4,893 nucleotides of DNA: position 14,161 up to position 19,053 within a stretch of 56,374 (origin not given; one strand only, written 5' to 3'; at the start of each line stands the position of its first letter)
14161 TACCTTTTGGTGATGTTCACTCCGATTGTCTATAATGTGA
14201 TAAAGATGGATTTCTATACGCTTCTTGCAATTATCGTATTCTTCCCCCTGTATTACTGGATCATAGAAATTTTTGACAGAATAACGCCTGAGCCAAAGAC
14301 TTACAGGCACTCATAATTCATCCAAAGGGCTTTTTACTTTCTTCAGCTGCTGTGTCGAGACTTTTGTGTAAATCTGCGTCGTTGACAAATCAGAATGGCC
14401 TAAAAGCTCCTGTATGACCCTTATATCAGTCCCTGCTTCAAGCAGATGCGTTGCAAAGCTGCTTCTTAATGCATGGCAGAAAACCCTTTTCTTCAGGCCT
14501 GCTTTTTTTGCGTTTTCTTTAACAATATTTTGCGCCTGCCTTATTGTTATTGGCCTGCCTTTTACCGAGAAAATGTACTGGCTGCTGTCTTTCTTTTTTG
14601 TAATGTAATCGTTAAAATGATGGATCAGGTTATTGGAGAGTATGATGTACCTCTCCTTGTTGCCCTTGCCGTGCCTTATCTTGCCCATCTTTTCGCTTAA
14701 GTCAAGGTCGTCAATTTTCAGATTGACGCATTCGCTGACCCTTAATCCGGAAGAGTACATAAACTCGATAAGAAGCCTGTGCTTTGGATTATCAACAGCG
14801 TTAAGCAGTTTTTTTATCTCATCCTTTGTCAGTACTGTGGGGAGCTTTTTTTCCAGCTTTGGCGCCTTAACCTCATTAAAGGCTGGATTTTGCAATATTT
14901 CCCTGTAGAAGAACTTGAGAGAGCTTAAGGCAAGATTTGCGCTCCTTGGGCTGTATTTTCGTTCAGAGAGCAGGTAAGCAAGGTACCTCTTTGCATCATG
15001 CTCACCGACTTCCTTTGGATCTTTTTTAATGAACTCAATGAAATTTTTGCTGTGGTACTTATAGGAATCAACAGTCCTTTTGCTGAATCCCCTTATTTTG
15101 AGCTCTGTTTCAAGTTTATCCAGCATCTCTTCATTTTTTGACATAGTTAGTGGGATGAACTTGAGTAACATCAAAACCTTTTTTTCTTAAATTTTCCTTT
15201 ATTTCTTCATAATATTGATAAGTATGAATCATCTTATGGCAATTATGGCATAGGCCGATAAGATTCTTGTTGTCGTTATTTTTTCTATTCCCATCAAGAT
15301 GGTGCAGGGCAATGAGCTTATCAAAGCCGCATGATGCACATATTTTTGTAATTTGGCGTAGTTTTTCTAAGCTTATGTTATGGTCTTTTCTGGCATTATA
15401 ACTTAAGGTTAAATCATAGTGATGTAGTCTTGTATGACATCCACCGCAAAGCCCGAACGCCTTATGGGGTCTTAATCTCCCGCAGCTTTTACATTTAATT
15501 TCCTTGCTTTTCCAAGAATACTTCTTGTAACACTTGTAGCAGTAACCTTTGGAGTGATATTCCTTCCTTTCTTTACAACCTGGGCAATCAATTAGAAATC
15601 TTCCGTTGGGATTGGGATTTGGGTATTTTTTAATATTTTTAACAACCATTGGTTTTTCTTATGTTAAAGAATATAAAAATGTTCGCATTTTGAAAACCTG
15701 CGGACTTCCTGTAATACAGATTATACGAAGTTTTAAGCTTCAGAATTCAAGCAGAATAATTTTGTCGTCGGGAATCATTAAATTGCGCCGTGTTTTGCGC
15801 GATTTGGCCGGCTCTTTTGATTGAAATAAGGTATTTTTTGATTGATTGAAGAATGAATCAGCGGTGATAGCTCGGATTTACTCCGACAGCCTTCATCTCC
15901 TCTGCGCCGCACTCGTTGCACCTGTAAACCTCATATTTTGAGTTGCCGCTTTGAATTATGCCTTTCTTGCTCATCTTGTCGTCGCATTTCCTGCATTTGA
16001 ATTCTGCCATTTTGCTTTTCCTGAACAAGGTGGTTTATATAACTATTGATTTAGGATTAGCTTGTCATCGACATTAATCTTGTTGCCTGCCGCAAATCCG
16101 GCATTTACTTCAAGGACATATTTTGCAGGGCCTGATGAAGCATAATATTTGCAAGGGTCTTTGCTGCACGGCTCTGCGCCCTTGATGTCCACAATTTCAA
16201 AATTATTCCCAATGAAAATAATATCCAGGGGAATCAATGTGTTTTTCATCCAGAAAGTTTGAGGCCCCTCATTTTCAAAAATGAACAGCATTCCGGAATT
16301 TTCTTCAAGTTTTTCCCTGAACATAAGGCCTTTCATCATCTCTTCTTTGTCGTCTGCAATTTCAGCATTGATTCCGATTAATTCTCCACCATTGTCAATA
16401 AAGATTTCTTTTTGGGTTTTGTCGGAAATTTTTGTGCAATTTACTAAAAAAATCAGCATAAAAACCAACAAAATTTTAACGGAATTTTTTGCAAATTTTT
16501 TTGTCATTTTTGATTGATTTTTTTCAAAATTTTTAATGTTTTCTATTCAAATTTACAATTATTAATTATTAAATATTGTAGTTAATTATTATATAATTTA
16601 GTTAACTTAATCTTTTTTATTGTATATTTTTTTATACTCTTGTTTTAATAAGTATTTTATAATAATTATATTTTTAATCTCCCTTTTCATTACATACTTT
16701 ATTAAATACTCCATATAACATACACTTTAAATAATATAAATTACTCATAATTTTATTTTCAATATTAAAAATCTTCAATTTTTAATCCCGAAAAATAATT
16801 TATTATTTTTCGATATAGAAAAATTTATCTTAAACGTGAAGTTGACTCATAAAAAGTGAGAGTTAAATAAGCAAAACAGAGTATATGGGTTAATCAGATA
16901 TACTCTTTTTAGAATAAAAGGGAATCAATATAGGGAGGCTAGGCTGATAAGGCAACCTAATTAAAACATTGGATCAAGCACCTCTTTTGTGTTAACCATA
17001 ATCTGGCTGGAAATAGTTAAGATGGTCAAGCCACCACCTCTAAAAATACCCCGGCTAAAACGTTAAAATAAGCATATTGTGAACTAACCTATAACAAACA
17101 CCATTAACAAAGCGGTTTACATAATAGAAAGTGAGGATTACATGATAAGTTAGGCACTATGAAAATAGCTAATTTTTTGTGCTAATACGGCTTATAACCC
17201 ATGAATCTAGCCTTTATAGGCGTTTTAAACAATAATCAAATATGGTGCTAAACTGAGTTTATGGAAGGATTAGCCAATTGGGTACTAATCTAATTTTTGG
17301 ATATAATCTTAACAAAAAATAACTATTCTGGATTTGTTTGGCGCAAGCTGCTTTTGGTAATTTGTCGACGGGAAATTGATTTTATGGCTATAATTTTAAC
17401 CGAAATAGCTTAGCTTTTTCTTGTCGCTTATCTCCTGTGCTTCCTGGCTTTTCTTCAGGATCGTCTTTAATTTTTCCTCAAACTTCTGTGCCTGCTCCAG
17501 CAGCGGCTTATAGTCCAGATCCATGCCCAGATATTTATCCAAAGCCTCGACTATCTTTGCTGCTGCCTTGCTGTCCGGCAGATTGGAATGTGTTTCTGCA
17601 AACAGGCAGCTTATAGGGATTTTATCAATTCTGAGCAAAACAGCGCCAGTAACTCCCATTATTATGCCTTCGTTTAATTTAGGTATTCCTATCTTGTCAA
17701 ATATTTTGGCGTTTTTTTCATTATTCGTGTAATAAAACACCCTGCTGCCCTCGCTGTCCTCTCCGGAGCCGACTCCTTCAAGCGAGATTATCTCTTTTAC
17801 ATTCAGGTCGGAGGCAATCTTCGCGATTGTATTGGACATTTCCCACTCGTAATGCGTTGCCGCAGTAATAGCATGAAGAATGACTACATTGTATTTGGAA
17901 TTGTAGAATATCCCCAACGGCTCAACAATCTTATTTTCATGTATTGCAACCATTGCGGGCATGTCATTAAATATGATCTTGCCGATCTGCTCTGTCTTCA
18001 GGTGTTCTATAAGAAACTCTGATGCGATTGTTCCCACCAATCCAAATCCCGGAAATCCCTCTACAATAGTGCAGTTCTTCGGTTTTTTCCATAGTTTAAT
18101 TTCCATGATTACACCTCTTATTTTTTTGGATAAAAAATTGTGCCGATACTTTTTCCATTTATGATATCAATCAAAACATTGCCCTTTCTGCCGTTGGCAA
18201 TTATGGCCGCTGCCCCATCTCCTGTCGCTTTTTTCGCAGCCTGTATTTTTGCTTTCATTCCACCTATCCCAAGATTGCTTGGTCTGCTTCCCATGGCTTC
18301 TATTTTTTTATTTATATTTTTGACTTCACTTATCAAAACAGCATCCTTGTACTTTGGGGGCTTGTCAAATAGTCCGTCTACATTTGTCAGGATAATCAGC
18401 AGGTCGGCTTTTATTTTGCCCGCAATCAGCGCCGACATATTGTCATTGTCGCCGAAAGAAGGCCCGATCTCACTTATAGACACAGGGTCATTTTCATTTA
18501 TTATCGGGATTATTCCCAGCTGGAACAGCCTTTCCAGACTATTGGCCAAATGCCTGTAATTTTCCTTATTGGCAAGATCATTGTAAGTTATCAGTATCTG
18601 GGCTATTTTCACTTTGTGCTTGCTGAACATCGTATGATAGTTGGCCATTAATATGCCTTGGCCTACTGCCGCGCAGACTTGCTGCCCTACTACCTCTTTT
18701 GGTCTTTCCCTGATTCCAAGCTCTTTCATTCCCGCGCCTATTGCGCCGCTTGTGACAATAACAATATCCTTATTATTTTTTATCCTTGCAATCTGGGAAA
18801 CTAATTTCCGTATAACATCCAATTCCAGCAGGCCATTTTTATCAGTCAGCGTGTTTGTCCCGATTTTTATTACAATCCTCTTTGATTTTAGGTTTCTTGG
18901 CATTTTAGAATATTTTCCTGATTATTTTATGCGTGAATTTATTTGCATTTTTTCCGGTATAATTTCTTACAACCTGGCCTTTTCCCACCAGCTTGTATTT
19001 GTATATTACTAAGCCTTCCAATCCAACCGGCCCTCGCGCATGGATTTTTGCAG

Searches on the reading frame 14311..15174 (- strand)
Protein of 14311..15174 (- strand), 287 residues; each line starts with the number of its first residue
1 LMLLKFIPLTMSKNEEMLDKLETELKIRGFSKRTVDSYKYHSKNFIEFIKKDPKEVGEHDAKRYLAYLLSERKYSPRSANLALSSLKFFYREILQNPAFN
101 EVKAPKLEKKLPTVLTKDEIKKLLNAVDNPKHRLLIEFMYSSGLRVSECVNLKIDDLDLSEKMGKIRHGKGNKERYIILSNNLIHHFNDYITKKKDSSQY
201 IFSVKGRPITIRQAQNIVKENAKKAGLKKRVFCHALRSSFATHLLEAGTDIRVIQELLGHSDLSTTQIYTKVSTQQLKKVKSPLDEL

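Call 9: search_protein_families(library=pfam, proteins=[window:14311-15174:-], max_evalue=0.01)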
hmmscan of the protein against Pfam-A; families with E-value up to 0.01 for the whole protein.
window:14311-15174:- (287 aa): 3 families
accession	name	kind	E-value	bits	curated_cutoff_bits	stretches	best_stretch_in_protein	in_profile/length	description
PF00589.27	Phage_integrase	-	3.2e-46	157.7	27.1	1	114-275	2-171/172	Phage integrase family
PF13495.12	Phage_int_SAM_4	-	1.2e-20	74.2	27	1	18-97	2-82/85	Phage integrase, N-terminal SAM-like domain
PF02899.23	Phage_int_SAM_1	-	7.2e-06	26.6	22.3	1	28-92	12-78/83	Phage integrase, N-terminal SAM-like domain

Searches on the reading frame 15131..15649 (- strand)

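Call 9: search_protein_families(library=pfam, proteins=[window:15131-15649:-], max_evalue=0.01)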
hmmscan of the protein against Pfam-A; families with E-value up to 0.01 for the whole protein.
window:15131-15649:- (172 aa): 2 families
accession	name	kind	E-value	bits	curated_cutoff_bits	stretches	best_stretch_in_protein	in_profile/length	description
PF18912.6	DZR_2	-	0.00031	20.9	27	1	21-71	9-55/56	Double zinc ribbon domain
PF07191.17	Zn_ribbon_6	-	0.0063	16.9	25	1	36-76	2-40/67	Double zinc ribbon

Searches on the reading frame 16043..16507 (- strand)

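Call 9: search_protein_families(library=pfam, proteins=[window:16043-16507:-], max_evalue=0.01)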
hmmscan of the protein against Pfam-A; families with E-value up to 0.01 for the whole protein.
window:16043-16507:- (154 aa): 1 family
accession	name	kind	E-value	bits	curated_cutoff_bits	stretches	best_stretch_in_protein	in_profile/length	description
PF02643.20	DUF192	-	1.9e-32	111.7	27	1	46-150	1-94/96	Uncharacterized ACR, COG1430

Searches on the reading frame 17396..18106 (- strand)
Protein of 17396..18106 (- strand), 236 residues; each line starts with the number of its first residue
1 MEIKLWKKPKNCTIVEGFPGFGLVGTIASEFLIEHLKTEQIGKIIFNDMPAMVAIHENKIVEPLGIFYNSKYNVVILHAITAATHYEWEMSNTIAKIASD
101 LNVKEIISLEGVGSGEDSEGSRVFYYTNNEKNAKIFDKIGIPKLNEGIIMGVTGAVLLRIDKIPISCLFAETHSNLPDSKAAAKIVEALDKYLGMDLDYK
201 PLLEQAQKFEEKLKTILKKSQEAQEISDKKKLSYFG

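Call 9: search_protein_families(library=pfam, proteins=[window:17396-18106:-], max_evalue=0.01)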
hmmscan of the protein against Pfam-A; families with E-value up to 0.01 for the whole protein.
window:17396-18106:- (236 aa): 1 family
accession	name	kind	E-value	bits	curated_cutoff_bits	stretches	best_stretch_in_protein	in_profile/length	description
PF09754.15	PAC2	-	2.1e-39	136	25.8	1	15-215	2-213/215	PAC2 family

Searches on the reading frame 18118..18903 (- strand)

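Call 9: search_protein_families(library=pfam, proteins=[window:18118-18903:-], max_evalue=0.01)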
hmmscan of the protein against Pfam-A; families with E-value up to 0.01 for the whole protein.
window:18118-18903:- (261 aa): 1 family
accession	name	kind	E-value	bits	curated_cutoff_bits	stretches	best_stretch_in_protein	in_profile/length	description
PF00696.33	AA_kinase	-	4.2e-44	151.5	24.9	1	8-237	1-234/234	Amino acid kinase family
